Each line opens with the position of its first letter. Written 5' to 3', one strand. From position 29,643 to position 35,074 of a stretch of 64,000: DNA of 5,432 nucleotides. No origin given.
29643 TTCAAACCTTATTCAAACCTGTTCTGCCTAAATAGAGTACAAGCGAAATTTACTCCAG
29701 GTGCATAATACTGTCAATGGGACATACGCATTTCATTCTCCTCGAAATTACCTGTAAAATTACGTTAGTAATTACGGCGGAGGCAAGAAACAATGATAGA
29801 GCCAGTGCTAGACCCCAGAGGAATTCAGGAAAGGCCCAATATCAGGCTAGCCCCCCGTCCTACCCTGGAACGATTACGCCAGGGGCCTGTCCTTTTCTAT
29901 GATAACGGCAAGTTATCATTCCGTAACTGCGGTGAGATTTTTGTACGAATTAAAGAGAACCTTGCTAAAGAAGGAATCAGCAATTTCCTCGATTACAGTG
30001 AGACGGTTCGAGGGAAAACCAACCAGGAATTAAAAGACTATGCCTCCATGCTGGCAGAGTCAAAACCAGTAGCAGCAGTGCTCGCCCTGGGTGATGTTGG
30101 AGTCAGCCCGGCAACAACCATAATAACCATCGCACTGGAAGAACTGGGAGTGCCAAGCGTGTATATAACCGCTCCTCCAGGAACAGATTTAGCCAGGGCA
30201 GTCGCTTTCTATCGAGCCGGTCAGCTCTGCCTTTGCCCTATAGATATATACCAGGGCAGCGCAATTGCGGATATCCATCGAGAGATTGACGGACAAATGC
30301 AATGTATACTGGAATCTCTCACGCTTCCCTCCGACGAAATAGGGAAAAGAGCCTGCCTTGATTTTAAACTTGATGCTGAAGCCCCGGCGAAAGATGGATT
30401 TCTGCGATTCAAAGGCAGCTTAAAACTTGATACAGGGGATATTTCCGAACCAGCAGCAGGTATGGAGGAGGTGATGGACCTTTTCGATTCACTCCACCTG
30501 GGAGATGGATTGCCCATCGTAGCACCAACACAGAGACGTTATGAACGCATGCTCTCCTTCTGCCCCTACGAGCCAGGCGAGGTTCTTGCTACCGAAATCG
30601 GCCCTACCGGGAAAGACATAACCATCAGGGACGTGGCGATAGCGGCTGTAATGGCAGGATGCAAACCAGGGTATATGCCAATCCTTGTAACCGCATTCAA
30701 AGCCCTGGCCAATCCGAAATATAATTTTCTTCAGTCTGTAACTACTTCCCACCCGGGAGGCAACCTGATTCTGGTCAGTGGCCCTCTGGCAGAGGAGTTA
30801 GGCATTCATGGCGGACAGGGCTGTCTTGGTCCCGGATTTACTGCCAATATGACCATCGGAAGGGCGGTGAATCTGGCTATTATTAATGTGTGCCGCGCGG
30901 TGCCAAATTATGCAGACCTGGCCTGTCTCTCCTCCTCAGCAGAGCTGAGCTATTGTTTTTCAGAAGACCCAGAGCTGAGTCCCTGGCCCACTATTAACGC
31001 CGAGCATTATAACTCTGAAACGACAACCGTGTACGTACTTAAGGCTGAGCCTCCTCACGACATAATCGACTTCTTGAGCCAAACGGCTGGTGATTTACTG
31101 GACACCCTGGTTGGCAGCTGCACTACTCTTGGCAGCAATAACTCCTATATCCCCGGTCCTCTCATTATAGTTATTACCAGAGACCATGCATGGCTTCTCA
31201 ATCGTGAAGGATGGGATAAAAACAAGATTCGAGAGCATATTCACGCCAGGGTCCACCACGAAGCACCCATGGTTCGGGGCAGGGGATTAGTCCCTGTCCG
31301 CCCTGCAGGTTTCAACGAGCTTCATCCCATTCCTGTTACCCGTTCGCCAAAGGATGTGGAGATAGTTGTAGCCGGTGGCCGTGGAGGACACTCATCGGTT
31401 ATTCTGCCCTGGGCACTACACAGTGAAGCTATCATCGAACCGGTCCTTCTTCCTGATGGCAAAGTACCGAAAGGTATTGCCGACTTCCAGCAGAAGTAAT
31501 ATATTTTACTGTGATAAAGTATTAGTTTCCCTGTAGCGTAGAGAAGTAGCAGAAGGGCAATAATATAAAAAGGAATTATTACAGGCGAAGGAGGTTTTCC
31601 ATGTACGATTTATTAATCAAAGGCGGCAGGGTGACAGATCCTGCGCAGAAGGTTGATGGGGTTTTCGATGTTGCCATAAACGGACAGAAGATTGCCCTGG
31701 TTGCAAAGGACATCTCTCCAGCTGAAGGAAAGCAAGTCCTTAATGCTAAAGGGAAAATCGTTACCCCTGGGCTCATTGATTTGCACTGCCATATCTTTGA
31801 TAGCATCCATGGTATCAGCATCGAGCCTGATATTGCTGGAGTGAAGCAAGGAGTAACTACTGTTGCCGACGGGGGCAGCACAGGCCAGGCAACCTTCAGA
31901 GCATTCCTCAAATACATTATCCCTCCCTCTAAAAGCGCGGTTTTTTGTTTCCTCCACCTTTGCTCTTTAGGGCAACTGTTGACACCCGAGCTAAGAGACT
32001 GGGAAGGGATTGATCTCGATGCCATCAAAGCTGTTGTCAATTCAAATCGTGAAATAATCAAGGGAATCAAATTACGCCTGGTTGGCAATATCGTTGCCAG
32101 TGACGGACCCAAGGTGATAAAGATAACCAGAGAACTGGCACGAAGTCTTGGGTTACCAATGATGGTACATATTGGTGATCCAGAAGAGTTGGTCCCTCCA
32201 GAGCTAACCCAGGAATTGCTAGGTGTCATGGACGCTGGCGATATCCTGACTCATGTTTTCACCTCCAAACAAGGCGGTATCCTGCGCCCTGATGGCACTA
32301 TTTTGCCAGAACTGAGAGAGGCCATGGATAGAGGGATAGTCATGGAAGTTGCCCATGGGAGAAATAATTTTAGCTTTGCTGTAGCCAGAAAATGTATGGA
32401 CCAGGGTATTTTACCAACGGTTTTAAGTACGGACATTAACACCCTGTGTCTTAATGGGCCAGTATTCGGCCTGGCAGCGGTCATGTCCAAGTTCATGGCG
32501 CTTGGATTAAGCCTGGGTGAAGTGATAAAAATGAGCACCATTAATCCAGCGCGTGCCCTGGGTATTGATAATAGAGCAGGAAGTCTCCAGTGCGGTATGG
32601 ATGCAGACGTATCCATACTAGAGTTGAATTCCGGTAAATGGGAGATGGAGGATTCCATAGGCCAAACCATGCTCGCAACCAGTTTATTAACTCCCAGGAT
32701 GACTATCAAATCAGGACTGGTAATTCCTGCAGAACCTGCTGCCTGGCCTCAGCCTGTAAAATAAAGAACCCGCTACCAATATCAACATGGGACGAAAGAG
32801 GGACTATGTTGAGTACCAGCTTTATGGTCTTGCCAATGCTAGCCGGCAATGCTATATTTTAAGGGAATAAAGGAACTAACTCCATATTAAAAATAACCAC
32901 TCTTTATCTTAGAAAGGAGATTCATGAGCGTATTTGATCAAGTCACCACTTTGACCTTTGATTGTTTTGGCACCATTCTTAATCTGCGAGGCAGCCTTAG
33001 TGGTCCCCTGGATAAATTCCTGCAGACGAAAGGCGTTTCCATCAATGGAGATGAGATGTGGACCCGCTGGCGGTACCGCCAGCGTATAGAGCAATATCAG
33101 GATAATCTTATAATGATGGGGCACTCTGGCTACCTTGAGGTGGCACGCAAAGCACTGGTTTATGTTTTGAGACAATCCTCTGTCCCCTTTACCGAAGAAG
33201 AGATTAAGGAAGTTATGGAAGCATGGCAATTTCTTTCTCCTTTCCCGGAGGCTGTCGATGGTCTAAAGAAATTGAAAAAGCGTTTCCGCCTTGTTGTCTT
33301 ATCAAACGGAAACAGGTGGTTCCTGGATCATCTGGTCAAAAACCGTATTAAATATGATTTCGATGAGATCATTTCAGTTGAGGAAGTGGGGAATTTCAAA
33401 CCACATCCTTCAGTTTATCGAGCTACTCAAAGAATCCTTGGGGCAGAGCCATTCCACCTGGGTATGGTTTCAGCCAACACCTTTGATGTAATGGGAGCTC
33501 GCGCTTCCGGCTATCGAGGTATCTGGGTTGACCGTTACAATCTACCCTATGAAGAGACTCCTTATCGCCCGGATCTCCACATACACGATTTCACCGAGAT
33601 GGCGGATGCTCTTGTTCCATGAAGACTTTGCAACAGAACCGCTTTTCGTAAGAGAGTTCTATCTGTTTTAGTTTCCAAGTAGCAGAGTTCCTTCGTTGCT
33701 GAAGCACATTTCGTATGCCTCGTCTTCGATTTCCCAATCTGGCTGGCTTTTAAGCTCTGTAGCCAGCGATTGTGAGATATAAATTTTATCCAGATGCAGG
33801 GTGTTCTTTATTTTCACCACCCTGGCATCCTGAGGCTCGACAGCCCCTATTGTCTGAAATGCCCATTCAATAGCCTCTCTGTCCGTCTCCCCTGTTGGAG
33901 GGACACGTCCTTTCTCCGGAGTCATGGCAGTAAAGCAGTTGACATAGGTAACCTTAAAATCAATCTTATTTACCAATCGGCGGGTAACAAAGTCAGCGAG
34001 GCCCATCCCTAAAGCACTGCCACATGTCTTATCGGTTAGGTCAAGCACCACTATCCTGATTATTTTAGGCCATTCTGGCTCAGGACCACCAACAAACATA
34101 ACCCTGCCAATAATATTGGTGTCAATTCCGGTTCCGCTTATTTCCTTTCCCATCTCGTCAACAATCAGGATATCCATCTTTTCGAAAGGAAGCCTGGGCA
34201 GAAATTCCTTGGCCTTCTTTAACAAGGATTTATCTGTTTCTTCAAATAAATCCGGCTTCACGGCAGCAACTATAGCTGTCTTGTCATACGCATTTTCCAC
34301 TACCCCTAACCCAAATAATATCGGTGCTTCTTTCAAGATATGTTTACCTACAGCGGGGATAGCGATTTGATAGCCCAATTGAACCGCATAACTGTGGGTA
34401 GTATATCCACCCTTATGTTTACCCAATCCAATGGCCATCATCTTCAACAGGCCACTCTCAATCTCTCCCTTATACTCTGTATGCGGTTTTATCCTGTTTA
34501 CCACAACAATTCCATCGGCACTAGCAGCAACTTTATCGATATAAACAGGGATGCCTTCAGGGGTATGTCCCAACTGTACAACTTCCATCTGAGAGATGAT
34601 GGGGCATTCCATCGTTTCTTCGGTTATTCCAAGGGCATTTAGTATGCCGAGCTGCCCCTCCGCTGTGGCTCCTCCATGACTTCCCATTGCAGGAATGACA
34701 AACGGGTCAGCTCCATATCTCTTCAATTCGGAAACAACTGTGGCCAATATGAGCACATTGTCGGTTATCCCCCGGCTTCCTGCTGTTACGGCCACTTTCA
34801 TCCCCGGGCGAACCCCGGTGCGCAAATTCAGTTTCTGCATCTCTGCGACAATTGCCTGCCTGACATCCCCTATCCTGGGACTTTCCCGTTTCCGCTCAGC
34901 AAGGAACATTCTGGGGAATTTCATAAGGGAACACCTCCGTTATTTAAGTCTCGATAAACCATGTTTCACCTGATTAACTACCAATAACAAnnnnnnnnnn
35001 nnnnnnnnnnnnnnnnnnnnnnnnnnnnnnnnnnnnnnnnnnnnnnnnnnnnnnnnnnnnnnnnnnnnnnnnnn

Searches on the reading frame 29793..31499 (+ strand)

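Call 19: search_protein_families(library=pfam, proteins=[window:29793-31499:+], max_evalue=0.0001)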
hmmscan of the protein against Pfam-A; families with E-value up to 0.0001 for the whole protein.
window:29793-31499:+ (568 aa): 1 family
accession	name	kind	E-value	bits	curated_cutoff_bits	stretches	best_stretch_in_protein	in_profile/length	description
PF24696.1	UGSC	-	3.5e-05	24.4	25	1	5-136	2-128/172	UGSC family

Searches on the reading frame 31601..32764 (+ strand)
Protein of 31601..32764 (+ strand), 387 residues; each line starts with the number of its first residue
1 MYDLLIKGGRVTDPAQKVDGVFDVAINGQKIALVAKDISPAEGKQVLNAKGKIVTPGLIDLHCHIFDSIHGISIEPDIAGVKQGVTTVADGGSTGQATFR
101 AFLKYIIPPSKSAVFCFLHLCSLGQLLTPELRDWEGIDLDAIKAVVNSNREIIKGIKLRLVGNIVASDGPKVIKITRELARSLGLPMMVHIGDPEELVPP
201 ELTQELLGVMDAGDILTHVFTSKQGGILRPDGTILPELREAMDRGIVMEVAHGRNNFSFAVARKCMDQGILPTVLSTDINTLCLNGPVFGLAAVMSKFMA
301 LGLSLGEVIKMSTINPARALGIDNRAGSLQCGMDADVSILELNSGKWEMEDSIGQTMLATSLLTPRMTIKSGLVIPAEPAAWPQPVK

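Call 19: search_protein_families(library=pfam, proteins=[window:31601-32764:+], max_evalue=0.0001)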
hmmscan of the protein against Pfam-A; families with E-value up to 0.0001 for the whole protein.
window:31601-32764:+ (387 aa): 3 families
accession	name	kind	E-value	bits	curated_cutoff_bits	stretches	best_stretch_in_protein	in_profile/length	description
PF01979.26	Amidohydro_1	-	5.3e-17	62.5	25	1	53-355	1-323/345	Amidohydrolase family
PF07969.17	Amidohydro_3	-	1.4e-14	54.9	29.7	1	292-374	388-470/472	Amidohydrolase family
PF22647.2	EF_0837-like_N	-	2e-05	25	27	1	329-372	1-44/48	Deacetylase EF_0837-like composite domain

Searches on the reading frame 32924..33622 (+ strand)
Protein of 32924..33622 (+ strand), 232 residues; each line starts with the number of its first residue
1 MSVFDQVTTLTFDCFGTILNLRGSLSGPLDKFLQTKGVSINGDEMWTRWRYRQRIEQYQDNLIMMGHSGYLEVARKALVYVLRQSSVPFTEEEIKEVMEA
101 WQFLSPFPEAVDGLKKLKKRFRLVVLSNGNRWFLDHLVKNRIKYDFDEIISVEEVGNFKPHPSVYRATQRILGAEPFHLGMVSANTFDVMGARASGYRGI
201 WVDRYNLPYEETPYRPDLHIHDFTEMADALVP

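Call 19: search_protein_families(library=pfam, proteins=[window:32924-33622:+], max_evalue=0.0001)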
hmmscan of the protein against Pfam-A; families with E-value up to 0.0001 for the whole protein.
window:32924-33622:+ (232 aa): 2 families
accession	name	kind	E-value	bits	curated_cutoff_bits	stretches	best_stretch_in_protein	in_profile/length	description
PF00702.32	Hydrolase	-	1.8e-15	58.3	26.4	1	8-196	2-191/191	haloacid dehalogenase-like hydrolase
PF13419.12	HAD_2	-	2.4e-12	47.8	23.8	1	75-202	50-178/178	Haloacid dehalogenase-like hydrolase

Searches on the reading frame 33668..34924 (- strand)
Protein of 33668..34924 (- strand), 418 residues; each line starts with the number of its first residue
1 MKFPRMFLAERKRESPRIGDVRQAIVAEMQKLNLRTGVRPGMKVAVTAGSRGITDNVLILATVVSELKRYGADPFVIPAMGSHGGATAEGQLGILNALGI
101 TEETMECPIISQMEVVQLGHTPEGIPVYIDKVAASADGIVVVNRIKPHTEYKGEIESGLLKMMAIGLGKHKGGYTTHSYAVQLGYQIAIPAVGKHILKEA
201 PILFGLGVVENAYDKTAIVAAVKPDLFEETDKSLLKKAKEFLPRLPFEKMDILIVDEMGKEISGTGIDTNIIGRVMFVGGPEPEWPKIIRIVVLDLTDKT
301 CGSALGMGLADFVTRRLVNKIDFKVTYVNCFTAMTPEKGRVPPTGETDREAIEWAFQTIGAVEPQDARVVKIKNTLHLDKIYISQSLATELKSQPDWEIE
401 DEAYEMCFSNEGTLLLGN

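Call 19: search_protein_families(library=pfam, proteins=[window:33668-34924:-], max_evalue=0.0001)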
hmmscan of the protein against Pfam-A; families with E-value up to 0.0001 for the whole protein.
window:33668-34924:- (418 aa): 1 family
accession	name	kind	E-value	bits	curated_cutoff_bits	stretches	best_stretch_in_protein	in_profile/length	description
PF09861.14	Lar_N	-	8.8e-11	41.8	23.3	1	20-149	33-167/204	Lactate racemase N-terminal domain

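Call 44: search_protein_families(library=pfam, proteins=[window:33668-34924:-], max_evalue=0.001)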
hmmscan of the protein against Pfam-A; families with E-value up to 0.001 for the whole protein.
window:33668-34924:- (418 aa): 1 family
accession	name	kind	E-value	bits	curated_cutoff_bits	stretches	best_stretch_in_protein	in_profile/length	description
PF09861.14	Lar_N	-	8.8e-11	41.8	23.3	1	20-149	33-167/204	Lactate racemase N-terminal domain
